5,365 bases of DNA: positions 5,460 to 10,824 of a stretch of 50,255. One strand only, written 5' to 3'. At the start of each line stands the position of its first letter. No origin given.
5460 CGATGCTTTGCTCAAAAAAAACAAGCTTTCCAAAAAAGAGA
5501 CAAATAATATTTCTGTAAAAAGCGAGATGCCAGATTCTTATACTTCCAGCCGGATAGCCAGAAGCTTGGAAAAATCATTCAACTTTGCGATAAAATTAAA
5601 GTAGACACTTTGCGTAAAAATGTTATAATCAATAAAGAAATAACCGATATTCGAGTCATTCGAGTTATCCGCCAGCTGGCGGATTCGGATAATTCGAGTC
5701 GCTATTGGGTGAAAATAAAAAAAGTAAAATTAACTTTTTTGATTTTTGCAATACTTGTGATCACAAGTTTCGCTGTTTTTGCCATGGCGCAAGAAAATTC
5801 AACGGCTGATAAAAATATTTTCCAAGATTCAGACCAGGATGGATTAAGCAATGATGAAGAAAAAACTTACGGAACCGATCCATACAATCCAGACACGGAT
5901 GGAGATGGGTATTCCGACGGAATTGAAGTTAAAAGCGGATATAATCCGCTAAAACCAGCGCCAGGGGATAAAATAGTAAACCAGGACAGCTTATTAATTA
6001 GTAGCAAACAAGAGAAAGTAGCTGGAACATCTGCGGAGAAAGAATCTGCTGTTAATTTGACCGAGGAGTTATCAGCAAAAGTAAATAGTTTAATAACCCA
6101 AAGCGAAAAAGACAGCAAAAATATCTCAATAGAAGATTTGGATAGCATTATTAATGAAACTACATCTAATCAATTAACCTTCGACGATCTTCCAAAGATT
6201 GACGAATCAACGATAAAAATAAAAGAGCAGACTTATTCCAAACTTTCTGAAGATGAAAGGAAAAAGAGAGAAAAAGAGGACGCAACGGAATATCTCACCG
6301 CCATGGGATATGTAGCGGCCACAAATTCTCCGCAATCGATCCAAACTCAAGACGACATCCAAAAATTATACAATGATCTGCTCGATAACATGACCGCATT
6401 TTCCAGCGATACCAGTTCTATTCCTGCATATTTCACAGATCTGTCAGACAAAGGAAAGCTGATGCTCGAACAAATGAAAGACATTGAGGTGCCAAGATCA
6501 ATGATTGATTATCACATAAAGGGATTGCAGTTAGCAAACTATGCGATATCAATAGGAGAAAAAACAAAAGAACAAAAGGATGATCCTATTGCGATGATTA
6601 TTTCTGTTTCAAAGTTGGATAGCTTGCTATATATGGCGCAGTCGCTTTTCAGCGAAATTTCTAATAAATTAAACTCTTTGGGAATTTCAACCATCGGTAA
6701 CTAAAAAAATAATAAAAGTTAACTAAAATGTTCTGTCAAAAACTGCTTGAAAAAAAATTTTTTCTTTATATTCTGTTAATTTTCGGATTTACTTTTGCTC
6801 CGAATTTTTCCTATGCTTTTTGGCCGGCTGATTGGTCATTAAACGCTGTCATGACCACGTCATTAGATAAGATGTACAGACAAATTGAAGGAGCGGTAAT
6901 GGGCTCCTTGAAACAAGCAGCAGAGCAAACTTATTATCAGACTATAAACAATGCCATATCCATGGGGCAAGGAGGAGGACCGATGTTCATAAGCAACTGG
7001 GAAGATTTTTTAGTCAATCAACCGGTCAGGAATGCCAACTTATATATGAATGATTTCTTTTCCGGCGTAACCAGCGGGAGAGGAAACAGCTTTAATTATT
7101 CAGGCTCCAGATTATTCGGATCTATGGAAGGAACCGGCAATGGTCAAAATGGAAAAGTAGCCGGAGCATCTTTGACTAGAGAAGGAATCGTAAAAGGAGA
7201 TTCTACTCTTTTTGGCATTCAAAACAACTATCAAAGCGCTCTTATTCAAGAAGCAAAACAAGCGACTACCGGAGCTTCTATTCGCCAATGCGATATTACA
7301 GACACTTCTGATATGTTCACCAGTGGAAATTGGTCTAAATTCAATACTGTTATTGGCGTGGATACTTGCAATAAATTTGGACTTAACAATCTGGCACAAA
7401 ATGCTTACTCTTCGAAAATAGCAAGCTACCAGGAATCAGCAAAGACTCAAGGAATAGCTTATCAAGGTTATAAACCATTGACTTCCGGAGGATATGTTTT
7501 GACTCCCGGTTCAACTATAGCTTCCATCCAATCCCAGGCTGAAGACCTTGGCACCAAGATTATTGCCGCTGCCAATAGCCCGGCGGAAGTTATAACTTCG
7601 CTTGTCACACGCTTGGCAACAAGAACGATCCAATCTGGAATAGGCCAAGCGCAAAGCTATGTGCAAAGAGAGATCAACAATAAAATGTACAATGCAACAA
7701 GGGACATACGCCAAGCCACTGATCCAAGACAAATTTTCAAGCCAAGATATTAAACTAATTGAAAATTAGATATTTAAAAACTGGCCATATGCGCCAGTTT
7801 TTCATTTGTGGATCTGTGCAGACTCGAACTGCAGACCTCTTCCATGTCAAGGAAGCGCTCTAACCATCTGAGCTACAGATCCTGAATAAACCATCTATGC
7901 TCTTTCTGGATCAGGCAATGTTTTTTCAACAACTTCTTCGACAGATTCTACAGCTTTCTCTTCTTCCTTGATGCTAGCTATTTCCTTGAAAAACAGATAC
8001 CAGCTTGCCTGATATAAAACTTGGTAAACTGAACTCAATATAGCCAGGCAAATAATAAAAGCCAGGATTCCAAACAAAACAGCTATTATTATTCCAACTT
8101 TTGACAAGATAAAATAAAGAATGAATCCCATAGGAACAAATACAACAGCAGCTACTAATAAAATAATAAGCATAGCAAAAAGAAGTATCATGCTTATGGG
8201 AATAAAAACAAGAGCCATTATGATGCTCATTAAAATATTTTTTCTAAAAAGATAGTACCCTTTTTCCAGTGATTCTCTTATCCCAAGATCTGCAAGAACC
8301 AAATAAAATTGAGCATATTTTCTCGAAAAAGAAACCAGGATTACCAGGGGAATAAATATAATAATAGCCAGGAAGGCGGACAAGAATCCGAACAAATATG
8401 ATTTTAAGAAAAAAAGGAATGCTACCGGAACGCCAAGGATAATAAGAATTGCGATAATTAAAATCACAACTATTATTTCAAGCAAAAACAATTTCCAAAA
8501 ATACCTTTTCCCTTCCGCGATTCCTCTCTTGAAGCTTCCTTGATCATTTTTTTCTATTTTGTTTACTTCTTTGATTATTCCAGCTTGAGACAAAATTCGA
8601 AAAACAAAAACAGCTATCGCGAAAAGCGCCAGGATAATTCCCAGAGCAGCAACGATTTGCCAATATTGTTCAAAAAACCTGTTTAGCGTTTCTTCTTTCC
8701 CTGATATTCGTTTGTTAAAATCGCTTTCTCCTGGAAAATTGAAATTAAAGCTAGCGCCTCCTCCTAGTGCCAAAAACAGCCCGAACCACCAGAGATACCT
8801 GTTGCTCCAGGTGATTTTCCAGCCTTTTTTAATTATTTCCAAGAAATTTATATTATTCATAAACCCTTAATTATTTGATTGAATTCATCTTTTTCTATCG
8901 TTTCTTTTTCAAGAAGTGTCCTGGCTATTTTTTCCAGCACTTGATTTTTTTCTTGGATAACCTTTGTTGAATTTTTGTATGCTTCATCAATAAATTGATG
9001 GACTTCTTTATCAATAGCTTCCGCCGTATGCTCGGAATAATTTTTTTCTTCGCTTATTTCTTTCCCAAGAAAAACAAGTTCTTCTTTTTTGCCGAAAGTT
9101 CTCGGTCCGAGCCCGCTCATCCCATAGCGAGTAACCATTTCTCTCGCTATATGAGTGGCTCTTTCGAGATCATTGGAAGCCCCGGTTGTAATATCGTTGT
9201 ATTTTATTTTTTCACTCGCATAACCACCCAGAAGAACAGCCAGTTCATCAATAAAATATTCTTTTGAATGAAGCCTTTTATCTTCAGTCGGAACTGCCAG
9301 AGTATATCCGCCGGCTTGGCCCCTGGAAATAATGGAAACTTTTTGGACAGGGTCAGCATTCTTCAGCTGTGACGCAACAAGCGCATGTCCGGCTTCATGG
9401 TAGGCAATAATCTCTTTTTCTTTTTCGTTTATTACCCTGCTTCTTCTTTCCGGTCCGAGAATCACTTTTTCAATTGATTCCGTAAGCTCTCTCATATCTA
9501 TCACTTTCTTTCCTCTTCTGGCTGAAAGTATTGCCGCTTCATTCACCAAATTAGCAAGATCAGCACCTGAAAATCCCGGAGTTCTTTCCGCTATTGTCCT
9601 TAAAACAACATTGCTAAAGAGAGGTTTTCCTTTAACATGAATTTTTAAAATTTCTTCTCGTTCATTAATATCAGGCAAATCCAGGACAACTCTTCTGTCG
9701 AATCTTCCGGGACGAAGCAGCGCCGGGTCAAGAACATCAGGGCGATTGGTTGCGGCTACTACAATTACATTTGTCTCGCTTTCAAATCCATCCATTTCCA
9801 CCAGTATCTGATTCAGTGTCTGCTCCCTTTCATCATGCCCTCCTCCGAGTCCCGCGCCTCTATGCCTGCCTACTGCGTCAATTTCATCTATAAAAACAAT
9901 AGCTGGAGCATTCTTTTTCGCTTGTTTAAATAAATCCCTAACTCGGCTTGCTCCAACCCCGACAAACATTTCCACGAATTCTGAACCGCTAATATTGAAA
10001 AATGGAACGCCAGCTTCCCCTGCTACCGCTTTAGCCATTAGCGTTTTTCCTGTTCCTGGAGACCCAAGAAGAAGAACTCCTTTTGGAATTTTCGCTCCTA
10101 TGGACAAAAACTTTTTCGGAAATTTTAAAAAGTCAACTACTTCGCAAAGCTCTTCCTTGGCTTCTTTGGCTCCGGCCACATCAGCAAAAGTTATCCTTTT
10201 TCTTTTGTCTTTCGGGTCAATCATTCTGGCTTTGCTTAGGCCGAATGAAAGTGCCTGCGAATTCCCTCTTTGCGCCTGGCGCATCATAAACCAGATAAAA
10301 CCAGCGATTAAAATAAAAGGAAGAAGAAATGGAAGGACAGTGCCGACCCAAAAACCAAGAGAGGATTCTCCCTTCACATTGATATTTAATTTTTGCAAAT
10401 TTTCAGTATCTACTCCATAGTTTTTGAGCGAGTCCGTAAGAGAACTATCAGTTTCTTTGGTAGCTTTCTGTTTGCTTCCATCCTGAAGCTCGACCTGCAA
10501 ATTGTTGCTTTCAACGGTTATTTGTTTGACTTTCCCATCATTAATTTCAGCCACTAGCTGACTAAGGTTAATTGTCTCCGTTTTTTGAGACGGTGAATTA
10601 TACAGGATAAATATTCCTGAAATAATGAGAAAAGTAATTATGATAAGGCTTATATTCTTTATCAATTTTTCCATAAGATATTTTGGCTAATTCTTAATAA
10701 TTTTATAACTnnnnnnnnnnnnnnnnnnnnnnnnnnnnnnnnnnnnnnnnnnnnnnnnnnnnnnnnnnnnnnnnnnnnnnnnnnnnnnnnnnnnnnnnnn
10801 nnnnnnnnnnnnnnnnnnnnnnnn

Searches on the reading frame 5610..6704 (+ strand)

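Call 11: search_protein_families(library=pfam, proteins=[window:5610-6704:+])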
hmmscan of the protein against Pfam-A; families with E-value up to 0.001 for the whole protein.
window:5610-6704:+ (364 aa): 1 family
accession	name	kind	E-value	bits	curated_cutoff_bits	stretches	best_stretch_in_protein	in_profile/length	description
PF18884.5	TSP3_bac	-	2.5e-14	53.2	25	2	95-116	1-22/22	Bacterial TSP3 repeat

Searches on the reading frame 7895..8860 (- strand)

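Call 11: search_protein_families(library=pfam, proteins=[window:7895-8860:-])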
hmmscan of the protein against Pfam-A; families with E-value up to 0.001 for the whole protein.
window:7895-8860:- (321 aa): 1 family
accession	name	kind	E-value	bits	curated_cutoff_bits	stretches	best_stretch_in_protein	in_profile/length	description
PF24400.1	DUF7544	-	6.9e-06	25.9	27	1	29-280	35-278/302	Family of unknown function (DUF7544)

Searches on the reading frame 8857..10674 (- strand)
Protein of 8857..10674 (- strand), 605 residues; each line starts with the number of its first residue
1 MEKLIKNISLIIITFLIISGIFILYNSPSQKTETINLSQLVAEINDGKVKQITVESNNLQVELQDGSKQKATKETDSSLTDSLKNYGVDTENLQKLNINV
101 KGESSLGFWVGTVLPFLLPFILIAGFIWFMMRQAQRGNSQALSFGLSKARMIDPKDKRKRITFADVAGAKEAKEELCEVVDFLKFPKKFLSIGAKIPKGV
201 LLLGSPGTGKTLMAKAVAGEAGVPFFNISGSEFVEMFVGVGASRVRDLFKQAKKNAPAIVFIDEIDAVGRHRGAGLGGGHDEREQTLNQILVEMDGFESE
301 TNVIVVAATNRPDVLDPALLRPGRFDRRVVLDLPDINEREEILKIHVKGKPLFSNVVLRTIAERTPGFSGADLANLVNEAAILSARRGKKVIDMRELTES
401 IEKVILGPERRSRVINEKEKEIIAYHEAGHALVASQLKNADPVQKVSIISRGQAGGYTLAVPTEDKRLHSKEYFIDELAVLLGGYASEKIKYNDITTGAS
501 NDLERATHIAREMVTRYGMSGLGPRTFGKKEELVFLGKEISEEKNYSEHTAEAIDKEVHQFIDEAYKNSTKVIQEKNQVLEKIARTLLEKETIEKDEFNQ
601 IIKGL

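Call 11: search_protein_families(library=pfam, proteins=[window:8857-10674:-])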
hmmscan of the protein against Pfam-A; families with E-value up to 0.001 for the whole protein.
window:8857-10674:- (605 aa): 7 families
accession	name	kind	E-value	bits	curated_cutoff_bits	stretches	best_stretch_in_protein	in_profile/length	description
PF01434.24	Peptidase_M41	-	1e-68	231.4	29.9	1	413-601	1-191/191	Peptidase family M41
PF00004.35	AAA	-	1.9e-46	158.2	21.2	1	200-332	1-130/131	ATPase family associated with various cellular activities (AAA)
PF17862.7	AAA_lid_3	-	5.4e-15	55.1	27.2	1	355-398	1-44/45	AAA+ lid domain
PF06480.20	FtsH_ext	-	1.7e-10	41.5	25.5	1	10-91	3-99/103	FtsH Extracellular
PF07728.20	AAA_5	-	2.3e-06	28.1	22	1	199-321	1-137/139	AAA domain (dynein-related subfamily)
PF20720.3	nSTAND3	-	7.8e-06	26.1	27.2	1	200-347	20-153/155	Novel STAND NTPase 3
PF06068.19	TIP49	-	0.00026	20.7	23.8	1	197-234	50-89/347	TIP49 P-loop domain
